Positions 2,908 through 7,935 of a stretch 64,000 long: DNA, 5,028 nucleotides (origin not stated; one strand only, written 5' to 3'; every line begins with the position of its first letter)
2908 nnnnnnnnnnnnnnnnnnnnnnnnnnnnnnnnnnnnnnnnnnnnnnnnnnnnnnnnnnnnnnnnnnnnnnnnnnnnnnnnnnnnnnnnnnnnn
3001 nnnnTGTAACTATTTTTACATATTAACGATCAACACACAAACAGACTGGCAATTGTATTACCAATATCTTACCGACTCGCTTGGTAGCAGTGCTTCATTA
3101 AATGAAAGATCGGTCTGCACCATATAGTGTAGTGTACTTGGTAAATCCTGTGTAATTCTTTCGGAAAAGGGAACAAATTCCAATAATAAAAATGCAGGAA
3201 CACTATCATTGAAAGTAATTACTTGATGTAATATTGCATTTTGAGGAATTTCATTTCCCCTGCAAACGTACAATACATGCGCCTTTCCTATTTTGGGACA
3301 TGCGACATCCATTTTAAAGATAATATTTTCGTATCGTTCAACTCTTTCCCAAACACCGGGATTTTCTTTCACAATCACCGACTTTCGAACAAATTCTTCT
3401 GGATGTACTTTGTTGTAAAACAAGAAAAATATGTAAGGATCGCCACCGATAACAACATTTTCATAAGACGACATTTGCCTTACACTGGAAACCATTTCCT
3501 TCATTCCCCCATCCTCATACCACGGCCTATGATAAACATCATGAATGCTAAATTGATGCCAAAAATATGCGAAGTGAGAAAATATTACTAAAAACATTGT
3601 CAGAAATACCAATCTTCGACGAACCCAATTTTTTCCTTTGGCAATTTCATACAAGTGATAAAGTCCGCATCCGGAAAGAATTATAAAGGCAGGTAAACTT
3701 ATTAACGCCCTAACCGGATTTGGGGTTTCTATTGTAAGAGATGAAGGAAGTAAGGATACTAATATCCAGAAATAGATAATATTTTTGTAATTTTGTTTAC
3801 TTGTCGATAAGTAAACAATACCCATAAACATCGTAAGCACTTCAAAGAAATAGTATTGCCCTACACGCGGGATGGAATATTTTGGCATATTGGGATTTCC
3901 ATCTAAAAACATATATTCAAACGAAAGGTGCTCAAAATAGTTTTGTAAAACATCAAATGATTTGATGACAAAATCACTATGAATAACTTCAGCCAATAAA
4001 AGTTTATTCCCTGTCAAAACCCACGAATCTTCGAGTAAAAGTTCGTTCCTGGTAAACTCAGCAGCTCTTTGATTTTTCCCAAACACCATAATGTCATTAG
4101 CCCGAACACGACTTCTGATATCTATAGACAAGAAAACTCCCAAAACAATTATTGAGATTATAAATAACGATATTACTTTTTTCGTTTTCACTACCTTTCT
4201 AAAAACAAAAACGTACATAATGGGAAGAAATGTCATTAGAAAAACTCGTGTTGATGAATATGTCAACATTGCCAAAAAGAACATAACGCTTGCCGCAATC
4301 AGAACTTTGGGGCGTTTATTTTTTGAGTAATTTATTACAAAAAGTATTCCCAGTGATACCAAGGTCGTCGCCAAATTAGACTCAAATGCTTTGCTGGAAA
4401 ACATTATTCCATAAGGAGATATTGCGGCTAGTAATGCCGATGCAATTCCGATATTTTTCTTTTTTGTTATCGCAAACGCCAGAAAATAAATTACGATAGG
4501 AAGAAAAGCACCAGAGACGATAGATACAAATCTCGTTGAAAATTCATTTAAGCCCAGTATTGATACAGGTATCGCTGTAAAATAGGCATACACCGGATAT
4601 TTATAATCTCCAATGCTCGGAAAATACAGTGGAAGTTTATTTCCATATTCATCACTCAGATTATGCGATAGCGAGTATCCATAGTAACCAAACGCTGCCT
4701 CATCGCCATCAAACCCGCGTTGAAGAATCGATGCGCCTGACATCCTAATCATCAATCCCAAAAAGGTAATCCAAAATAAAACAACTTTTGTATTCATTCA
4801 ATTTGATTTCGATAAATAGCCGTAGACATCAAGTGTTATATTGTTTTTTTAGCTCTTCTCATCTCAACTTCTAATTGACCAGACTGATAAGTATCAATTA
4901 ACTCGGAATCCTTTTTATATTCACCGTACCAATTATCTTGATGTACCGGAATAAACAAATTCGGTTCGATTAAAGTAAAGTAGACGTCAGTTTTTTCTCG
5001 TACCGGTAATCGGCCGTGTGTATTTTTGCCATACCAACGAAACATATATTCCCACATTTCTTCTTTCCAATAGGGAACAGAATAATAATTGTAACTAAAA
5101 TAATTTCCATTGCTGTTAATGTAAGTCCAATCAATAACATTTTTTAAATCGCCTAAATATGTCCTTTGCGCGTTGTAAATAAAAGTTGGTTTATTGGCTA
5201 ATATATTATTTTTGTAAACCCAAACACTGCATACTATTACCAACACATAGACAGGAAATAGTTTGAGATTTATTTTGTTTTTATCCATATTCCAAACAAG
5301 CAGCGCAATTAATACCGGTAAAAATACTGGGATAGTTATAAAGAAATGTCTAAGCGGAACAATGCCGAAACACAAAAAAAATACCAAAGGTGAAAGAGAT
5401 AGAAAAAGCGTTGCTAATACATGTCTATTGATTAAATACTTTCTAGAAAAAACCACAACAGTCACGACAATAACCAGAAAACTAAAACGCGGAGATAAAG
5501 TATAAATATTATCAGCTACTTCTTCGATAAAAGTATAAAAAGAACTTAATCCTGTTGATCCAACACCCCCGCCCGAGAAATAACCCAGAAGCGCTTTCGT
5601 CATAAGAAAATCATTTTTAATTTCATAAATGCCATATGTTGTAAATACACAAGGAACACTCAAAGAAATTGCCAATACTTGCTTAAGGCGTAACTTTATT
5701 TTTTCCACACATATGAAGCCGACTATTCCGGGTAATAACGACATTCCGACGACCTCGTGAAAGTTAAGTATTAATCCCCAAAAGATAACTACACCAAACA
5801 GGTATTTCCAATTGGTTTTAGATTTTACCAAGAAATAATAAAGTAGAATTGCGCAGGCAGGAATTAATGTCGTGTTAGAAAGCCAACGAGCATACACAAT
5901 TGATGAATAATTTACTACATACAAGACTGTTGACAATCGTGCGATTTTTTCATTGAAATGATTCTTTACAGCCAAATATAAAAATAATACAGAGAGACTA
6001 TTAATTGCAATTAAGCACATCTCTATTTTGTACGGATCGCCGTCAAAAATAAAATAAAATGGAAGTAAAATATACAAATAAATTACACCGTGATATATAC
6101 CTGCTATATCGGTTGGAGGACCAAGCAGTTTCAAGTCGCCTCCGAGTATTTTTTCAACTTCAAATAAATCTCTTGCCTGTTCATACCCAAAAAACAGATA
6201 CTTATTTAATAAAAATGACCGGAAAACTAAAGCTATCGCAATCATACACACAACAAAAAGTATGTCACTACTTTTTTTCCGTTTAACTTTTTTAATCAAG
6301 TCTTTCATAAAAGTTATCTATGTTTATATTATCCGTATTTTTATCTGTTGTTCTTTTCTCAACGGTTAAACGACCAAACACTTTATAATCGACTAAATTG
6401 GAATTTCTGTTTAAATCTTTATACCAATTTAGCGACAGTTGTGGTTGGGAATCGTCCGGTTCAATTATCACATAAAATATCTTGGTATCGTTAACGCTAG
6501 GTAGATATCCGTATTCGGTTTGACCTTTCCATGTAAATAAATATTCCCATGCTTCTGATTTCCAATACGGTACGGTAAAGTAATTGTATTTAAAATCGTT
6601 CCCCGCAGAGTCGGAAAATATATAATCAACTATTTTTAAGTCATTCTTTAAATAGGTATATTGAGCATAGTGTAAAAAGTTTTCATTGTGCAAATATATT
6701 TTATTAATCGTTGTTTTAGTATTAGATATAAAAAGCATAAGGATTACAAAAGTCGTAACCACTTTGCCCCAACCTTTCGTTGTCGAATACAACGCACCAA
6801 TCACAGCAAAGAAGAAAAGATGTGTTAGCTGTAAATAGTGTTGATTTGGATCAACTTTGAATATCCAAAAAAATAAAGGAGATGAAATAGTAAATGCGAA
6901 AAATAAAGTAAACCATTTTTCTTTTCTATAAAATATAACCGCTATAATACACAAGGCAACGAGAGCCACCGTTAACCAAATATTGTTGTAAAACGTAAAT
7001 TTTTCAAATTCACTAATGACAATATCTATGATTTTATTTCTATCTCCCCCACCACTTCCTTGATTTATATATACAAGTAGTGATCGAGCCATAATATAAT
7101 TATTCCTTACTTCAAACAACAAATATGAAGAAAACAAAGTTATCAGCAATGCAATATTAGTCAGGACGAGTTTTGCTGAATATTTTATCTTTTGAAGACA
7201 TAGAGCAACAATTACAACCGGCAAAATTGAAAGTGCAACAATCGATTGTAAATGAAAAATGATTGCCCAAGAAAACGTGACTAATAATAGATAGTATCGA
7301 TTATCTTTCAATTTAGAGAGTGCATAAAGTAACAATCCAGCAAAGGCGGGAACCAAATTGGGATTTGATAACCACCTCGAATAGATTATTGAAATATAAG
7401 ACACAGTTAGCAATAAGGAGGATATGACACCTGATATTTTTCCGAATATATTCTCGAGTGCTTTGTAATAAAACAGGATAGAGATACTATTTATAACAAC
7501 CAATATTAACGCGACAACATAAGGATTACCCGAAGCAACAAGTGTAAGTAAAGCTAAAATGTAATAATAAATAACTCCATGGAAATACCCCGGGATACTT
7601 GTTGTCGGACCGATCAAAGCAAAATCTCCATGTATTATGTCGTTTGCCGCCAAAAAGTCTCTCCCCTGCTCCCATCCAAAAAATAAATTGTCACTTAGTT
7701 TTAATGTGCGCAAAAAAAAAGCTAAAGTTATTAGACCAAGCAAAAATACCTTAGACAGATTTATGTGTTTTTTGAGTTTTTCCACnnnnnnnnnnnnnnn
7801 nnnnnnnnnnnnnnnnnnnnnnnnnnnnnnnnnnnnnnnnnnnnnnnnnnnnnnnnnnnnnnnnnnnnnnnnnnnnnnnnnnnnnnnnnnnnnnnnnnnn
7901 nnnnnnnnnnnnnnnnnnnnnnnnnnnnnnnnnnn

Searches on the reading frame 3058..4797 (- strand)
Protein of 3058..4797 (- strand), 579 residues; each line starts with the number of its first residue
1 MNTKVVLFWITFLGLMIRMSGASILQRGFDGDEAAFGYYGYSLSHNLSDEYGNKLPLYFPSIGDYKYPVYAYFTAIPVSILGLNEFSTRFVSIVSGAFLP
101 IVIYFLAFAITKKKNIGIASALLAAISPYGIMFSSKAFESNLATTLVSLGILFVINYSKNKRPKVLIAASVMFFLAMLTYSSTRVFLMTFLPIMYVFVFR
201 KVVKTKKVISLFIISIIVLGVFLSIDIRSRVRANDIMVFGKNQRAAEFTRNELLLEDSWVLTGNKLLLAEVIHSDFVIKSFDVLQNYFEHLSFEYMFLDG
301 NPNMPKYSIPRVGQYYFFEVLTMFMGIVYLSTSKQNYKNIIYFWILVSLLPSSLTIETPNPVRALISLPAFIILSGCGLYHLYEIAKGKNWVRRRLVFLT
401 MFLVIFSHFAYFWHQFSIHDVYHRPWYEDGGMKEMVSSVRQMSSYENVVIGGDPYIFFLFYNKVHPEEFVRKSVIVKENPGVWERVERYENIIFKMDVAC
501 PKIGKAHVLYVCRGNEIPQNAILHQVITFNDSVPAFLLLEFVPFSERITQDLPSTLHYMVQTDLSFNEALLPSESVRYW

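Call 13: search_protein_families(library=pfam, proteins=[window:3058-4797:-], max_evalue=0.00001)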
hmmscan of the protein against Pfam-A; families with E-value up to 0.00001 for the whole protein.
window:3058-4797:- (579 aa): 1 family
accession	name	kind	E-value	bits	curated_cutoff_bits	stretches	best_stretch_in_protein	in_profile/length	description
PF13231.12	PMT_2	-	2.2e-11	44.6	26.1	1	68-221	4-156/160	Dolichyl-phosphate-mannose-protein mannosyltransferase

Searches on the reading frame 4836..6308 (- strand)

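Call 13: search_protein_families(library=pfam, proteins=[window:4836-6308:-], max_evalue=0.00001)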
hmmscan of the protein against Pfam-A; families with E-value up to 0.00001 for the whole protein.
window:4836-6308:- (490 aa): 1 family
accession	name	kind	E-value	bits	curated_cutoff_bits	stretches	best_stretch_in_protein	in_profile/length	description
PF13231.12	PMT_2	-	2.4e-08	34.8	26.1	1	74-214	3-147/160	Dolichyl-phosphate-mannose-protein mannosyltransferase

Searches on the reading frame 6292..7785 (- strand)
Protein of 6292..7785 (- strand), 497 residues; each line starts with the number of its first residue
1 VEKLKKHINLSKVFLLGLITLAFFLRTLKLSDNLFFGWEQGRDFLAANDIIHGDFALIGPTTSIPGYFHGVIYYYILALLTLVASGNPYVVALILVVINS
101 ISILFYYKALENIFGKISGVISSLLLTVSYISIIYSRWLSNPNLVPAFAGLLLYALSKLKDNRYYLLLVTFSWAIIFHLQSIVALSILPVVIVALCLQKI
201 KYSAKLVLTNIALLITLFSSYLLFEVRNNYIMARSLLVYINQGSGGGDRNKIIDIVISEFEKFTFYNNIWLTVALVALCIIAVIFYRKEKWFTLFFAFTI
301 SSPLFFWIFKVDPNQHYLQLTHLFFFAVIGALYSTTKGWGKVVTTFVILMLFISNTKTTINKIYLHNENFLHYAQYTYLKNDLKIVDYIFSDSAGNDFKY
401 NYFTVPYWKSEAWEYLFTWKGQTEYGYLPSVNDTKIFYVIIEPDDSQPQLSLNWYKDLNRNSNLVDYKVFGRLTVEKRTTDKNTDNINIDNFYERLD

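Call 13: search_protein_families(library=pfam, proteins=[window:6292-7785:-], max_evalue=0.00001)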
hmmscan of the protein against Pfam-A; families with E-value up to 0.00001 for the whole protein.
window:6292-7785:- (497 aa): 1 family
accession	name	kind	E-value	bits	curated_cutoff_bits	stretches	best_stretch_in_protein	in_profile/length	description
PF13231.12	PMT_2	-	3e-06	28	26.1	1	69-219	2-155/160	Dolichyl-phosphate-mannose-protein mannosyltransferase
